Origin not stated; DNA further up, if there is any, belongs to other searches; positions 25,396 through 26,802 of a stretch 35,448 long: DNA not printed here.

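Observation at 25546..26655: The two largest surface proteins share a C-terminal membrane module that could be an uncharacterised anchor or export device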

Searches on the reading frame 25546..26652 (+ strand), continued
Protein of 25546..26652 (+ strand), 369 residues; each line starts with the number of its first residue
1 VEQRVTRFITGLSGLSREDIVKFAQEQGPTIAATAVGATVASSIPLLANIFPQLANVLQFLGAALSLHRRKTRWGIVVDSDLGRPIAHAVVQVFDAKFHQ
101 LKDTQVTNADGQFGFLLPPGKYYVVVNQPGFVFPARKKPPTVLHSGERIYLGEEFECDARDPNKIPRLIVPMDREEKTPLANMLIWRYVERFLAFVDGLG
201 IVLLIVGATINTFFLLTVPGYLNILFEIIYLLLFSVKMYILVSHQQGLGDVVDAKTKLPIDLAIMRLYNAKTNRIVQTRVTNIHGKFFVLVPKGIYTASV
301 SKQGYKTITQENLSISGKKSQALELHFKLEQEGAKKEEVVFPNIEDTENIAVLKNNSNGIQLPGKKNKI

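Call 44: search_protein_families(library=pfam, proteins=[L016:6892-7575:+, L011:6947-7711:+, L016:7595-9040:-, L011:7969-9285:-, L001:3390-4214:+], max_evalue=0.01)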
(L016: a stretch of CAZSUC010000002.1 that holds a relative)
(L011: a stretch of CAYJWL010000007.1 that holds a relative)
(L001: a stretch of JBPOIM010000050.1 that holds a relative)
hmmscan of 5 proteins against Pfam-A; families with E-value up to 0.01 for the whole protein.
L016:6892-7575:+ (228 aa): 3 families
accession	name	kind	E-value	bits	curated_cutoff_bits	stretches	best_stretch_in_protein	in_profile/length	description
PF00483.29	NTP_transferase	-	8.3e-22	78.4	21.2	1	2-225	1-242/245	Nucleotidyl transferase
PF12804.13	NTP_transf_3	-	4.2e-11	43.7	27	1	3-102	1-91/160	MobA-like NTP transferase domain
PF01128.25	IspD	-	2.3e-05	24.7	27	1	2-52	2-52/221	2-C-methyl-D-erythritol 4-phosphate cytidylyltransferase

L011:6947-7711:+ (255 aa): 3 families
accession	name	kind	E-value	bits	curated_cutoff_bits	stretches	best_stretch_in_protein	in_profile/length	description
PF00483.29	NTP_transferase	-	2.1e-22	80.3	21.2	1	20-228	1-227/245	Nucleotidyl transferase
PF12804.13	NTP_transf_3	-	2.8e-08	34.6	27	1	21-110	1-80/160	MobA-like NTP transferase domain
PF01128.25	IspD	-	0.0032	17.7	27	1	20-74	2-55/221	2-C-methyl-D-erythritol 4-phosphate cytidylyltransferase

L016:7595-9040:- (481 aa): 11 families
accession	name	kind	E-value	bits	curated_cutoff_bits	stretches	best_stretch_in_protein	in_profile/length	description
PF03721.20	UDPG_MGDP_dh_N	-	2.4e-69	233.1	27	1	52-234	2-187/187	UDP-glucose/GDP-mannose dehydrogenase family, NAD binding domain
PF03720.21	UDPG_MGDP_dh_C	-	9.9e-39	132.3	30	1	363-465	1-103/103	UDP-glucose/GDP-mannose dehydrogenase family, UDP binding domain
PF00984.24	UDPG_MGDP_dh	-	2.9e-34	117.5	25.4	1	248-340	1-93/94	UDP-glucose/GDP-mannose dehydrogenase family, central domain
PF03446.21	NAD_binding_2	-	1.7e-07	31.8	21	1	52-197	1-120/161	NAD binding domain of 6-phosphogluconate dehydrogenase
PF02558.23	ApbA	-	3.8e-06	27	22.2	1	54-138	2-78/150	Ketopantoate reductase PanE/ApbA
PF03807.23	F420_oxidored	-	2.3e-05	25.3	21.6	1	52-135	1-68/94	NADP oxidoreductase coenzyme F420-dependent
PF01210.29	NAD_Gly3P_dh_N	-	5.9e-05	23.5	23.1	1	52-200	1-134/158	NAD-dependent glycerol-3-phosphate dehydrogenase N-terminus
PF02737.24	3HCDH_N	-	0.00023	21.6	22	1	53-133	2-85/180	3-hydroxyacyl-CoA dehydrogenase, NAD binding domain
PF02254.24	TrkA_N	-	0.0024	18.6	23.8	0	56-114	4-63/116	TrkA-N domain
PF00070.33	Pyr_redox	-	0.0064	17.4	22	0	52-84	1-33/82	Pyridine nucleotide-disulphide oxidoreductase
PF07992.20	Pyr_redox_2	-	0.008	16.1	26.1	0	49-89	141-181/291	Pyridine nucleotide-disulphide oxidoreductase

L011:7969-9285:- (438 aa): 11 families
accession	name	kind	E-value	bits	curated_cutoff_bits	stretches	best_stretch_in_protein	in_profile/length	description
PF03721.20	UDPG_MGDP_dh_N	-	1.5e-68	230.5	27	1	9-191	2-187/187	UDP-glucose/GDP-mannose dehydrogenase family, NAD binding domain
PF03720.21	UDPG_MGDP_dh_C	-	2.1e-39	134.5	30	1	320-422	1-103/103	UDP-glucose/GDP-mannose dehydrogenase family, UDP binding domain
PF00984.24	UDPG_MGDP_dh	-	6.3e-35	119.6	25.4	1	205-297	1-93/94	UDP-glucose/GDP-mannose dehydrogenase family, central domain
PF03807.23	F420_oxidored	-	2.3e-09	38.1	21.6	1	9-94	1-70/94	NADP oxidoreductase coenzyme F420-dependent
PF03446.21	NAD_binding_2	-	2e-08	34.8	21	1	9-150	1-116/161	NAD binding domain of 6-phosphogluconate dehydrogenase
PF02558.23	ApbA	-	8.7e-07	29.1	22.2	1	11-94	2-77/150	Ketopantoate reductase PanE/ApbA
PF01210.29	NAD_Gly3P_dh_N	-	9.2e-06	26.2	23.1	1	9-96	1-82/158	NAD-dependent glycerol-3-phosphate dehydrogenase N-terminus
PF02254.24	TrkA_N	-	0.00016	22.4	23.8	0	13-52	4-43/116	TrkA-N domain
PF02737.24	3HCDH_N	-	0.00032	21.1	22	1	10-91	2-86/180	3-hydroxyacyl-CoA dehydrogenase, NAD binding domain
PF00070.33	Pyr_redox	-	0.0011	19.9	22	0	9-40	1-32/82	Pyridine nucleotide-disulphide oxidoreductase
PF07992.20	Pyr_redox_2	-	0.0043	17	26.1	0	8-41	143-176/291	Pyridine nucleotide-disulphide oxidoreductase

L001:3390-4214:+ (275 aa): 0 families

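Call 46: find_homologous_proteins(query=A3, max_evalue=1e-10)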
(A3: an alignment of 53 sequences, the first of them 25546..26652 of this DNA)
Query A3 (53 sequences) (369 aa, profile of the alignment): 18 proteins with E <= 1e-10 among 8000 candidates.
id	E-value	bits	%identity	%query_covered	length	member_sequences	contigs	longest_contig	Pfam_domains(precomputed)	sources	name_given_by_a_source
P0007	8.3e-108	379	85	99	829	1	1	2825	PF13205.13,PF13620.13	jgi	jgi:hypothetical protein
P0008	1.3e-106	375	67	77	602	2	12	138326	PF13715.13,PF13620.13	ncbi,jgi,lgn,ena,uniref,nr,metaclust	ncbi:MAG: hypothetical protein A3C02_01570 [Candidatus Andersenbacteria bacterium RIFCSPHIGHO2_02_FU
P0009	1.9e-106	374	67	79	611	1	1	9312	PF13715.13,PF13620.13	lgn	-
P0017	2.7e-105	371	55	78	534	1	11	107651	PF13715.13,PF13620.13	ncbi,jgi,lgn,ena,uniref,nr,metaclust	ncbi:MAG: hypothetical protein A3E36_01260 [Candidatus Andersenbacteria bacterium RIFCSPHIGHO2_12_FU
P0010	1.7e-104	368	67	78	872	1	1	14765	PF13620.13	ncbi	-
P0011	3.9e-104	367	65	87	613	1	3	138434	PF13715.13,PF13620.13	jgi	jgi:hypothetical protein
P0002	1.1e-103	365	64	86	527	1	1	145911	PF13715.13,PF17802.8,PF13620.13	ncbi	-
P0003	7.3e-103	363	53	78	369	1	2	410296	PF13715.13,PF13620.13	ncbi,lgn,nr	ncbi:MAG TPA: carboxypeptidase-like regulatory domain-containing protein [Candidatus Andersenbacteri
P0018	1.1e-101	359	50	77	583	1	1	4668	PF13715.13,PF17802.8,PF13620.13,PF23374.2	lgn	-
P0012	1.2e-101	359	60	89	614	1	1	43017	PF13715.13,PF13620.13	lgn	-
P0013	1.1e-100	355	64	86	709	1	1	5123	PF13715.13,PF13620.13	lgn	-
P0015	1.2e-99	352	59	86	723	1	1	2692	PF21722.5,PF13620.13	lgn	-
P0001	1.2e-99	352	65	83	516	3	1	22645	PF13715.13,PF17802.8,PF13620.13,PF22904.4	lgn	-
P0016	2.1e-99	351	61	84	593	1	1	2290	PF13715.13,PF13620.13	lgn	-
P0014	8.6e-97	343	61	86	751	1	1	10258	PF21722.5,PF13620.13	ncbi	-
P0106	4.0e-71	258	27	73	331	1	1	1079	PF13715.13,PF07210.19,PF17802.8,PF13620.13,PF22904.4,PF17210.10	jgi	jgi:hypothetical protein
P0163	1.3e-68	250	29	71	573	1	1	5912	PF13715.13,PF02369.23,PF13620.13,PF22904.4,PF17210.10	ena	-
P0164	2.4e-51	193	27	59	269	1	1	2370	PF13715.13,PF13620.13,PF22904.4,PF17210.10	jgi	jgi:hypothetical protein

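Call 47: list_cluster_members(proteins=[P0023, P0031, P0040, P0045, P0050, P0086, P0107, P0121, P0142, P0159])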
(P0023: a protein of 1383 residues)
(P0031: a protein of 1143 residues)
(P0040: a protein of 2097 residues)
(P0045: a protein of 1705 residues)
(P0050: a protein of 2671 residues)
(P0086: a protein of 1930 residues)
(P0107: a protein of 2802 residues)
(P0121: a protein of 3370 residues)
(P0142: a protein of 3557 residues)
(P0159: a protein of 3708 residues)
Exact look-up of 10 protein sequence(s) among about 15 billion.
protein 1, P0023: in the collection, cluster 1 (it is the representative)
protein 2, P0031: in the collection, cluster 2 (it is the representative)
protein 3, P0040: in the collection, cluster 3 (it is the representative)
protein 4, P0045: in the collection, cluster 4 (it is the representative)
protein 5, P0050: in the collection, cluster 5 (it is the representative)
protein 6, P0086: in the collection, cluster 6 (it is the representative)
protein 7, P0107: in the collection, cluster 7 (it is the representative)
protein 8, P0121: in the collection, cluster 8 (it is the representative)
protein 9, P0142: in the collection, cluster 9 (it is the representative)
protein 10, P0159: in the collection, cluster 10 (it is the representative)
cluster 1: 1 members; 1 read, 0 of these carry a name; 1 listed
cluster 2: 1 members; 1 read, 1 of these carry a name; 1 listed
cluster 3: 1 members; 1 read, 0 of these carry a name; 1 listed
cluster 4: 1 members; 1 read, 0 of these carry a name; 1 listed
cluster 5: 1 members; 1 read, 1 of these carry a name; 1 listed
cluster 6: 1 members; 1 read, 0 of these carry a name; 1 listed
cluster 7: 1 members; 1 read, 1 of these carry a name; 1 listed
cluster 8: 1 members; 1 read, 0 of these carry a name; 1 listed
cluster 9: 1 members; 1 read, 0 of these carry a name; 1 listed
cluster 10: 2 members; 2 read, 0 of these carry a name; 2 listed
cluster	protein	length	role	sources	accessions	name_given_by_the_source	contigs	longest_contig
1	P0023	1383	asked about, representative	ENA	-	-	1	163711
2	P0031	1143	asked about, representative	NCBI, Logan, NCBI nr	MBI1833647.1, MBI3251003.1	MAG: VCBS repeat-containing protein [Candidatus Andersenbacteria bacterium] | VCBS repeat-containing protein [Candidatus Andersenbacteria bacterium]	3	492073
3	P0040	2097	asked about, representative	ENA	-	-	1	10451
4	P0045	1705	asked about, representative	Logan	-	-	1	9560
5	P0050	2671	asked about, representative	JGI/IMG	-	hypothetical protein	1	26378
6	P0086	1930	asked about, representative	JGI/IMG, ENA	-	-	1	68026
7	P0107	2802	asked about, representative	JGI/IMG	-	streptogramin lyase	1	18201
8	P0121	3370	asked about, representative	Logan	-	-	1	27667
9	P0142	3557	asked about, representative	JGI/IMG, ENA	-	-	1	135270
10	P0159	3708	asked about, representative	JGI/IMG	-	-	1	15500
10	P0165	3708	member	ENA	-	-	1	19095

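Call 48: find_encoding_contigs(protein=P0020, flank=8000, max_places=2)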
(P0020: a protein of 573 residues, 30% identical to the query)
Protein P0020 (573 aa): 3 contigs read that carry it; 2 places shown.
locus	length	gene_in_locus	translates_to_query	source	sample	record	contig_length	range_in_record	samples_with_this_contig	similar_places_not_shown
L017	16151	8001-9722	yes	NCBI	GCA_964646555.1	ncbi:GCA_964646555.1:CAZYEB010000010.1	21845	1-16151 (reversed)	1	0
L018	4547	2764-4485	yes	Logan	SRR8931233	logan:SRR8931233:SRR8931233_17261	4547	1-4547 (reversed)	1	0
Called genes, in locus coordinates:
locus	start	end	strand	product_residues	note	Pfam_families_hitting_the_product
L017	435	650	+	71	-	-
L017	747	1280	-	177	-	-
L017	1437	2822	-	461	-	PF00595:PDZ (weak), PF17820:PDZ_6, PF03572:Peptidase_S41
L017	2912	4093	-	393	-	PF13180:PDZ_2, PF17820:PDZ_6, PF03572:Peptidase_S41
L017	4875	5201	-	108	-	-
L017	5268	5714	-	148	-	PF00889:EF_TS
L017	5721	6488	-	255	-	PF00318:Ribosomal_S2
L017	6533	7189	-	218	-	PF01746:tRNA_m1G_MT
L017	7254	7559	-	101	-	PF13083:KH_KhpA-B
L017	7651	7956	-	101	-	PF00886:Ribosomal_S16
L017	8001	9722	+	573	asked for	PF13715:CarbopepD_reg_2 (faint), PF13620:CarboxypepD_reg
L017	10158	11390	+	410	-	PF03952:Enolase_N, PF00113:Enolase_C, PF13378:MR_MLE_C (weak)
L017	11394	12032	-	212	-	-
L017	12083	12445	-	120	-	-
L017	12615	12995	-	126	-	-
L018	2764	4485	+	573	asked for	PF13715:CarbopepD_reg_2 (faint), PF13620:CarboxypepD_reg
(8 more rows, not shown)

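Call 49: find_encoding_contigs(protein=P0163, flank=6000, max_places=2)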
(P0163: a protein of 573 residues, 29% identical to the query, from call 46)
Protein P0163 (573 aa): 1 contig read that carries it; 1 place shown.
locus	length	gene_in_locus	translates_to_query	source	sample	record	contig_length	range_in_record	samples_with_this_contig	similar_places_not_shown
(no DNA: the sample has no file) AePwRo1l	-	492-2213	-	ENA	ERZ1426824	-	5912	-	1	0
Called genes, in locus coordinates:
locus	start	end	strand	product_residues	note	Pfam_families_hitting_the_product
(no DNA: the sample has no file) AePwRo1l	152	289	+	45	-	-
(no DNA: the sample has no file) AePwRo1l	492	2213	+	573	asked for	PF02369:Big_1 (faint), PF17210:SdrD_B (faint), PF13620:CarboxypepD_reg (weak), PF22904:NOMO1-like_2nd (faint), PF13620:CarboxypepD_reg, PF13715:CarbopepD_reg_2 (weak)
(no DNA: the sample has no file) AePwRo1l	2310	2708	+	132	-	PF13366:PDDEXK_3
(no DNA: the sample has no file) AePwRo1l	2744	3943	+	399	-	PF13439:Glyco_transf_4, PF13579:Glyco_trans_4_4, PF00534:Glycos_transf_1, PF13692:Glyco_trans_1_4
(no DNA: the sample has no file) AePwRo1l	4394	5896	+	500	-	PF01609:DDE_Tnp_1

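Call 50: search_protein_families(library=pfam, proteins=[P0126, P0093, P0043, P0090, P0076, P0157, P0026, P0144, P0124, P0135], max_evalue=0.01)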
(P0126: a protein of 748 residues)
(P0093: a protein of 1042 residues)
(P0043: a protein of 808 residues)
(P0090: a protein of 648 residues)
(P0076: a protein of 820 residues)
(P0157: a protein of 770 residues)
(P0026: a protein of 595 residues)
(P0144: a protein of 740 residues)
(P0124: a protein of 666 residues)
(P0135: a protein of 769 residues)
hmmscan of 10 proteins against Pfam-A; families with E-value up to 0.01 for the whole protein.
P0126 (748 aa): 9 families
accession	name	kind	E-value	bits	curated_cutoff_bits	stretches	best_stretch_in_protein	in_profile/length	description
PF13620.12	CarboxypepD_reg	-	2.1e-25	89.3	32.3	3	43-122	4-72/82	Carboxypeptidase regulatory-like domain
PF13715.12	CarbopepD_reg_2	-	1.8e-10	41.2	32.2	0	243-304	3-60/88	CarboxypepD_reg-like domain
PF17210.9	SdrD_B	-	6.2e-09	36.5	29.7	0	252-309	22-79/112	SdrD B-like domain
PF17802.7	SpaA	-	7.7e-06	26.4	23.1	0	46-123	8-80/91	Prealbumin-like fold domain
PF08400.16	phage_tail_N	-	0.00034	21.1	26.6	0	84-173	42-131/134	Prophage tail fibre N-terminal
PF08428.16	Rib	-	0.0011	20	27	1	12-39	47-74/76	Rib domain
PF23194.1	NOMO_5th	-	0.0041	17.9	27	0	84-109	35-61/89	NOMO fifth transthyretin-like domain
PF09430.16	EMC7_beta-sandw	-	0.0071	17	26.6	0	284-342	35-96/122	ER membrane protein complex subunit 7, beta-sandwich domain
PF22902.2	NOMO1-like_9th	-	0.0091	16.2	27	0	419-466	11-60/75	BOS complex subunit NOMO1-like, beta sandwich domain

P0093 (1042 aa): 2 families
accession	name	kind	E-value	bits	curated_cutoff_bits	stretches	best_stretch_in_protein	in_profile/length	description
PF13715.12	CarbopepD_reg_2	-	0.00049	20.5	32.2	0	886-938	3-51/88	CarboxypepD_reg-like domain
PF17210.9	SdrD_B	-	0.00097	19.8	29.7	0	724-780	22-78/112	SdrD B-like domain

P0043 (808 aa): 7 families
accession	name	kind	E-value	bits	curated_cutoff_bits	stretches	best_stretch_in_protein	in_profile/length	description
PF13620.12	CarboxypepD_reg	-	2e-21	76.6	32.3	2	632-710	4-81/82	Carboxypeptidase regulatory-like domain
PF13715.12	CarbopepD_reg_2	-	8.2e-10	39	32.2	2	460-517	3-56/88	CarboxypepD_reg-like domain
PF17210.9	SdrD_B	-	6.9e-06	26.7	29.7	0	640-687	21-68/112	SdrD B-like domain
PF07210.18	DUF1416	-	3.5e-05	24.1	23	1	460-512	24-73/97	Protein of unknown function (DUF1416)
PF17802.7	SpaA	-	0.00046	20.7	23.1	0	637-690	10-65/91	Prealbumin-like fold domain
PF19077.6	Big_13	-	0.00053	20.9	27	0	283-349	24-92/102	Bacterial Ig-like domain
PF08308.17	PEGA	-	0.0019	18.5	20.8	0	674-713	32-70/71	PEGA domain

P0090 (648 aa): 3 families
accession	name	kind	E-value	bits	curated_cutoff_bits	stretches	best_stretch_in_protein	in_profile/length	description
PF13620.12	CarboxypepD_reg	-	2.2e-15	57.2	32.3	2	330-387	4-60/82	Carboxypeptidase regulatory-like domain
PF17210.9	SdrD_B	-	0.00071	20.2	29.7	1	339-388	22-72/112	SdrD B-like domain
PF23194.1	NOMO_5th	-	0.0041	17.9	27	0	347-381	22-56/89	NOMO fifth transthyretin-like domain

P0076 (820 aa): 4 families
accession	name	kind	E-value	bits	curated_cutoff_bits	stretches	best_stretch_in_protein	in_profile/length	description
PF13620.12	CarboxypepD_reg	-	7.7e-20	71.5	32.3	2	653-721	4-71/82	Carboxypeptidase regulatory-like domain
PF13715.12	CarbopepD_reg_2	-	1e-08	35.5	32.2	1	653-722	3-67/88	CarboxypepD_reg-like domain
PF19077.6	Big_13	-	0.0076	17.2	27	1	286-359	24-100/102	Bacterial Ig-like domain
PF07495.19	Y_Y_Y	-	0.0096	16.2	26.6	0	327-359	30-64/65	Y_Y_Y domain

P0157 (770 aa): 8 families
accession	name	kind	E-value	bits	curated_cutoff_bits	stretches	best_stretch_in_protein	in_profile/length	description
PF13620.12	CarboxypepD_reg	-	2e-10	41.3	32.3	1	496-552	4-59/82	Carboxypeptidase regulatory-like domain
PF13715.12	CarbopepD_reg_2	-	4.4e-08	33.5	32.2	0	496-564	3-67/88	CarboxypepD_reg-like domain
PF02369.22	Big_1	-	1.1e-07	32.3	34.9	1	127-192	4-69/93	Bacterial Ig-like domain (group 1)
PF17210.9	SdrD_B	-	2.3e-07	31.4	29.7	1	673-736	19-81/112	SdrD B-like domain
PF19077.6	Big_13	-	2.3e-05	25.2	27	0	310-376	33-98/102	Bacterial Ig-like domain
PF01060.29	TTR-52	-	0.00052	21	24.9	0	678-706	11-42/79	Transthyretin-like family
PF17936.7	Big_6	-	0.00059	20.5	27.6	0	212-277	8-74/83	Bacterial Ig domain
PF09134.16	Invasin_D3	-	0.0014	19.5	33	1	122-198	2-76/98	Invasin, domain 3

P0026 (595 aa): 6 families
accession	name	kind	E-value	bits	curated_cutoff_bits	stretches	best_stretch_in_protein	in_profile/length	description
PF13620.12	CarboxypepD_reg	-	9.2e-19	68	32.3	2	425-502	3-79/82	Carboxypeptidase regulatory-like domain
PF17210.9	SdrD_B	-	6.9e-05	23.4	29.7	0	432-482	19-70/112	SdrD B-like domain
PF17802.7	SpaA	-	9.7e-05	22.9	23.1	0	253-298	9-56/91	Prealbumin-like fold domain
PF13715.12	CarbopepD_reg_2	-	0.0001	22.7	32.2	0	425-503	2-73/88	CarboxypepD_reg-like domain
PF23374.1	Fn3_arc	-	0.00036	21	28.9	0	271-303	38-72/78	Archaeal fibronectin-III type-like domain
PF08308.17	PEGA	-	0.00039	20.7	20.8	0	469-508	33-69/71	PEGA domain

P0144 (740 aa): 2 families
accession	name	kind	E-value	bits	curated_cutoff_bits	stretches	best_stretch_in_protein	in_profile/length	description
PF13620.12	CarboxypepD_reg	-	1.5e-07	32.1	32.3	1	604-661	4-60/82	Carboxypeptidase regulatory-like domain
PF09294.16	Interfer-bind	-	0.002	18.8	21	0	295-348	47-102/104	Interferon-alpha/beta receptor, fibronectin type III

P0124 (666 aa): 10 families
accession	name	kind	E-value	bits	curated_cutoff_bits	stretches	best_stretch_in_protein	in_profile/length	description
PF13620.12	CarboxypepD_reg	-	2.9e-18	66.4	32.3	2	388-444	4-59/82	Carboxypeptidase regulatory-like domain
PF13715.12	CarbopepD_reg_2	-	2.3e-09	37.6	32.2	1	570-627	3-56/88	CarboxypepD_reg-like domain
PF17802.7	SpaA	-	8.9e-09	35.8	23.1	1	392-440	9-59/91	Prealbumin-like fold domain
PF17210.9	SdrD_B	-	3.6e-07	30.8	29.7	1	402-443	27-68/112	SdrD B-like domain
PF07210.18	DUF1416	-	1.3e-06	28.7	23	0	395-442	29-75/97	Protein of unknown function (DUF1416)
PF09430.16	EMC7_beta-sandw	-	0.00027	21.6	26.6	0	416-448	21-54/122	ER membrane protein complex subunit 7, beta-sandwich domain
PF01060.29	TTR-52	-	0.00034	21.6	24.9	0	578-616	8-49/79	Transthyretin-like family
PF23194.1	NOMO_5th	-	0.002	19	27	0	406-440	23-57/89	NOMO fifth transthyretin-like domain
PF20598.4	DUF6795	-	0.0022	18.7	27.4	0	576-612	7-45/103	Domain of unknown function (DUF6795)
PF11974.14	bMG3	-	0.0092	16.4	34.9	0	576-613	23-59/103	Bacterial alpha-2-macroglobulin MG3 domain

P0135 (769 aa): 16 families
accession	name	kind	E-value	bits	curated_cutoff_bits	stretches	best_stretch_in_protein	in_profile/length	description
PF13620.12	CarboxypepD_reg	-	1.6e-18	67.2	32.3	2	664-721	4-60/82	Carboxypeptidase regulatory-like domain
PF18911.6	PKD_4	-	3.7e-16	59.4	27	2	136-182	2-49/85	PKD domain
PF13715.12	CarbopepD_reg_2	-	3e-10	40.4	32.2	2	664-733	3-68/88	CarboxypepD_reg-like domain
PF00801.26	PKD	-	3.3e-09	37.1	23.5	1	232-301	13-75/80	PKD domain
PF17802.7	SpaA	-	1.3e-08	35.3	23.1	1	667-714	8-57/91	Prealbumin-like fold domain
PF17210.9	SdrD_B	-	5.1e-07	30.3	29.7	1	494-554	22-81/112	SdrD B-like domain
PF11974.14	bMG3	-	6.5e-07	29.7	34.9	0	670-707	23-59/103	Bacterial alpha-2-macroglobulin MG3 domain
PF01060.29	TTR-52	-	1.2e-06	29.5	24.9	0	672-703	8-42/79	Transthyretin-like family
PF09134.16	Invasin_D3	-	3e-05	24.9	33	1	32-128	2-96/98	Invasin, domain 3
PF20598.4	DUF6795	-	5.1e-05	24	27.4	0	671-712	8-51/103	Domain of unknown function (DUF6795)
PF07210.18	DUF1416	-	0.00019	21.8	23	0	485-537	24-73/97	Protein of unknown function (DUF1416)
PF17936.7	Big_6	-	0.00022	21.8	27.6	1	309-362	2-53/83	Bacterial Ig domain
PF23194.1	NOMO_5th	-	0.0003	21.6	27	0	668-716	9-57/89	NOMO fifth transthyretin-like domain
PF22352.2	K319L-like_PKD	-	0.0017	18.7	27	0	149-192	8-49/84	K319L-like, PKD domain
PF06427.17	UDP-g_GGTase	-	0.0028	18.2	26.2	0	664-717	2-55/108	UDP-glucose:Glycoprotein Glucosyltransferase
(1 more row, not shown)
